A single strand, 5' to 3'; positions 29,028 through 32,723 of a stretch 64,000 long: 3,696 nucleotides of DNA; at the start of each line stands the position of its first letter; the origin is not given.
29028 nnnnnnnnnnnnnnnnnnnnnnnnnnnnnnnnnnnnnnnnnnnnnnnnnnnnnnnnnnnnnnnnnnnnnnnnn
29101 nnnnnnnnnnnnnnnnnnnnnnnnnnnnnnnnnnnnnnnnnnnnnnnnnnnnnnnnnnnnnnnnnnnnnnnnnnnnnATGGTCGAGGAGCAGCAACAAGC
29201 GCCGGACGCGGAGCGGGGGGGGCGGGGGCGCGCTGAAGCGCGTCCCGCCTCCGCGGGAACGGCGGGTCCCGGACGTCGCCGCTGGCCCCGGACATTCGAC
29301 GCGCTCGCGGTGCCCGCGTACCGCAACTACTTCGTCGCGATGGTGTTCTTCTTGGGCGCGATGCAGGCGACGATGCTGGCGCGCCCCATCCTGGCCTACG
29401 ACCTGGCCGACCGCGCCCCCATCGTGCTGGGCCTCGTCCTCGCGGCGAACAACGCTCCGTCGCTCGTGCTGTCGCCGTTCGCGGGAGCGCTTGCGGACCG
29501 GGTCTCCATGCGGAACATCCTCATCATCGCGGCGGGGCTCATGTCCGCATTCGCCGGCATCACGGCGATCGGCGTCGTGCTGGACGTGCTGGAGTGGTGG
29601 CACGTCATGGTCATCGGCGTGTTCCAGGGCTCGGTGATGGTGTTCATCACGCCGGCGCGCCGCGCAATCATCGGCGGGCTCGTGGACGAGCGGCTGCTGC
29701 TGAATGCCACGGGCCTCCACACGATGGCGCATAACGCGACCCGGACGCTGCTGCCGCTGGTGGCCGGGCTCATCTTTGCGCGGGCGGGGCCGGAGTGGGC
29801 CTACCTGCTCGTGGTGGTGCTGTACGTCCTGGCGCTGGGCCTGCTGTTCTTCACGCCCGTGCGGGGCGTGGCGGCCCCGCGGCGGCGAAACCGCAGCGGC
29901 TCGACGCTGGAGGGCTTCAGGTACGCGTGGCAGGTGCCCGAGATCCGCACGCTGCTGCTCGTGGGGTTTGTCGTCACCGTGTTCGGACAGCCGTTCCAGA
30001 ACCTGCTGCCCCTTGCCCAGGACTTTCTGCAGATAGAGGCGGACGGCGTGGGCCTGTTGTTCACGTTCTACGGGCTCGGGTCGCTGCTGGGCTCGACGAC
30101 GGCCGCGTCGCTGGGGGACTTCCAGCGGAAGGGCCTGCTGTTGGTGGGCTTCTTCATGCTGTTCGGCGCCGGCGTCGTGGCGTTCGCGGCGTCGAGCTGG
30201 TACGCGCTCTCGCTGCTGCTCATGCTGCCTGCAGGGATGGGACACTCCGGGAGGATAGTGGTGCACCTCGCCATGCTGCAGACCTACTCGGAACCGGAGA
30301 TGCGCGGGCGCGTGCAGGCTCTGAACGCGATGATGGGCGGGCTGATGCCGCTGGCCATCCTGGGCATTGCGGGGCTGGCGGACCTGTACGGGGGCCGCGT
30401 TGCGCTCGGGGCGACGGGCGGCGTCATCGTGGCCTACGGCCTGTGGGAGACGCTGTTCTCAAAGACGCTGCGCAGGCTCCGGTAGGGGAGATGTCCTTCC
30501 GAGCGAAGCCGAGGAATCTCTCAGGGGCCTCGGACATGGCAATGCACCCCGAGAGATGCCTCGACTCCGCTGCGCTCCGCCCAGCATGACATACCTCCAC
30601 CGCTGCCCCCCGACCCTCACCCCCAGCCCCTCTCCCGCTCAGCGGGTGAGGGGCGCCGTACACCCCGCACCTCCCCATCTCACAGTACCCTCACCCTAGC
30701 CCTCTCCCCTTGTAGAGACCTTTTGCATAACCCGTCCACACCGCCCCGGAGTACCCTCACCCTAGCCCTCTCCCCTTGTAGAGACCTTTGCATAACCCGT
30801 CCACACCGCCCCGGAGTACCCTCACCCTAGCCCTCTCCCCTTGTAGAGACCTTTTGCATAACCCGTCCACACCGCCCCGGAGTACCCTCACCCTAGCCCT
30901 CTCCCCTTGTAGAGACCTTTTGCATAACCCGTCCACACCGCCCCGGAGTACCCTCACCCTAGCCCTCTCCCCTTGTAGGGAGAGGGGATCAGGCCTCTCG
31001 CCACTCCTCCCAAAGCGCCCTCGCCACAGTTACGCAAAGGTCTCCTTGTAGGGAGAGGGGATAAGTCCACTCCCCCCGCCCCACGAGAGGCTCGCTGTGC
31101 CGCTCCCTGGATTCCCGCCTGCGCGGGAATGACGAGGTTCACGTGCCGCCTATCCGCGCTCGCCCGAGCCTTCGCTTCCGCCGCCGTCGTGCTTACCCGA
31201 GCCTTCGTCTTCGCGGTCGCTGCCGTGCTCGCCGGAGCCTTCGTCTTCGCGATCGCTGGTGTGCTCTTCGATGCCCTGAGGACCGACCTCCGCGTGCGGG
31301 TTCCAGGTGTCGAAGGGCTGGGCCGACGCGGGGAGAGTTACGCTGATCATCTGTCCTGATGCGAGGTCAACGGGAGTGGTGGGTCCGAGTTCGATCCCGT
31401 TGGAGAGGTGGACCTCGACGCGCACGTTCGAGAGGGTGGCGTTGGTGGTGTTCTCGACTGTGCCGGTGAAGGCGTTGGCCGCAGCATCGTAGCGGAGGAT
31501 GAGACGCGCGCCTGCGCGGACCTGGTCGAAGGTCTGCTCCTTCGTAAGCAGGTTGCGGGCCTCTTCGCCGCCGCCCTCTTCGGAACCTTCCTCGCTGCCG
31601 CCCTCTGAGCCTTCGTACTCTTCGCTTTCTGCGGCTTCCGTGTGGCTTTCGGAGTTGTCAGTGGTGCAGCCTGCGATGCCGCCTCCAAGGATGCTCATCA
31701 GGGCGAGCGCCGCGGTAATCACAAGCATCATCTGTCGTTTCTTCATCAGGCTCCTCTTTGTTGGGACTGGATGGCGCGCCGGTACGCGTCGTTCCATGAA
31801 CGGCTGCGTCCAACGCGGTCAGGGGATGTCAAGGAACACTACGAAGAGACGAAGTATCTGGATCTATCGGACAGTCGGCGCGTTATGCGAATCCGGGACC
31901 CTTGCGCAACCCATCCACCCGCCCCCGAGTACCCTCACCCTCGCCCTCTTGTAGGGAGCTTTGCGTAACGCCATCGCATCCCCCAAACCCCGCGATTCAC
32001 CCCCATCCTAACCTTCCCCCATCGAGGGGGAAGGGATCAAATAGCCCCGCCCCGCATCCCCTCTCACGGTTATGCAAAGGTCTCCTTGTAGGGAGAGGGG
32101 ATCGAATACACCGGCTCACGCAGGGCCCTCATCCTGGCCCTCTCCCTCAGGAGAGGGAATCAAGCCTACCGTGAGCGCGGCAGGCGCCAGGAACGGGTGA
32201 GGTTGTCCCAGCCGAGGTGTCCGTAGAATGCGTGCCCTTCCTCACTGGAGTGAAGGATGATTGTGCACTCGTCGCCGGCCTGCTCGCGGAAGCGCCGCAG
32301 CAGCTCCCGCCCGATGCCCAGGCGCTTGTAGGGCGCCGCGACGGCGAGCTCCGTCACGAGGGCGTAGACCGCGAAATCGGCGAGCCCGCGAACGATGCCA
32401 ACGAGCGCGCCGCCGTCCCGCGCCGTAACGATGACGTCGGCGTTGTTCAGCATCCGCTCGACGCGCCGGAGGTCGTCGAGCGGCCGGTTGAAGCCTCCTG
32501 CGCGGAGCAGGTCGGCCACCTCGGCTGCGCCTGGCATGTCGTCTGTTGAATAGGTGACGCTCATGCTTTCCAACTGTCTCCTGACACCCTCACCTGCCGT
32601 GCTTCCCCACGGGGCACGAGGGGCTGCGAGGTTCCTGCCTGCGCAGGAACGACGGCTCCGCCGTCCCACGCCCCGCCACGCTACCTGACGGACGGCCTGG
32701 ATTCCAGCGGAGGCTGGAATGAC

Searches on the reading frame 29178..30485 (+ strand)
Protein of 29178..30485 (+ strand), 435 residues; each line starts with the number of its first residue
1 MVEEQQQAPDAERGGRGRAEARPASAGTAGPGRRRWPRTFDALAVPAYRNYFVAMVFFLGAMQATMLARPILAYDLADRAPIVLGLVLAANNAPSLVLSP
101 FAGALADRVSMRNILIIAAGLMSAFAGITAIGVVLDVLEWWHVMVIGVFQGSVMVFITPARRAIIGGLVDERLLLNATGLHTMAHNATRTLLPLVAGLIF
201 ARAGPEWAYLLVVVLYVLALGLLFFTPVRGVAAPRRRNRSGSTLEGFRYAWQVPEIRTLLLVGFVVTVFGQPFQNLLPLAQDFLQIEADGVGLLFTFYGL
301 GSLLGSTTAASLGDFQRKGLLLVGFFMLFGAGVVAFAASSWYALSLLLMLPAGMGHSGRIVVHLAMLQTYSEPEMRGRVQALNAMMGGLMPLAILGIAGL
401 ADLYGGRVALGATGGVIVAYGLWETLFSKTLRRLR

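Call 39: search_protein_families(library=pfam, proteins=[window:29178-30485:+], max_evalue=0.001)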
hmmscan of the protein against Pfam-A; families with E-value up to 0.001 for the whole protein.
window:29178-30485:+ (435 aa): 2 families
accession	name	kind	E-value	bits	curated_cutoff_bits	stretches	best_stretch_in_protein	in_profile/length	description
PF07690.21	MFS_1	-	5.2e-28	98.4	33.4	2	53-281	3-229/347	Major Facilitator Superfamily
PF05977.19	MFS_3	-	5.4e-23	81.7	27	1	78-355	41-320/524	Transmembrane secretion effector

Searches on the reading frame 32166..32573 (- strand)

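Call 39: search_protein_families(library=pfam, proteins=[window:32166-32573:-], max_evalue=0.001)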
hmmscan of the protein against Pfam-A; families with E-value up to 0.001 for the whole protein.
window:32166-32573:- (135 aa): 3 families
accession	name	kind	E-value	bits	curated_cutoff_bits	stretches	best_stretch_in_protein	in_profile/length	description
PF13508.13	Acetyltransf_7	-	4.4e-09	37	27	1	48-122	5-82/84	Acetyltransferase (GNAT) domain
PF13673.13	Acetyltransf_10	-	1.8e-08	34.8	23.6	1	39-126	23-111/128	Acetyltransferase (GNAT) domain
PF00583.31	Acetyltransf_1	-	6.3e-08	33.3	20.7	1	40-122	25-116/116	Acetyltransferase (GNAT) family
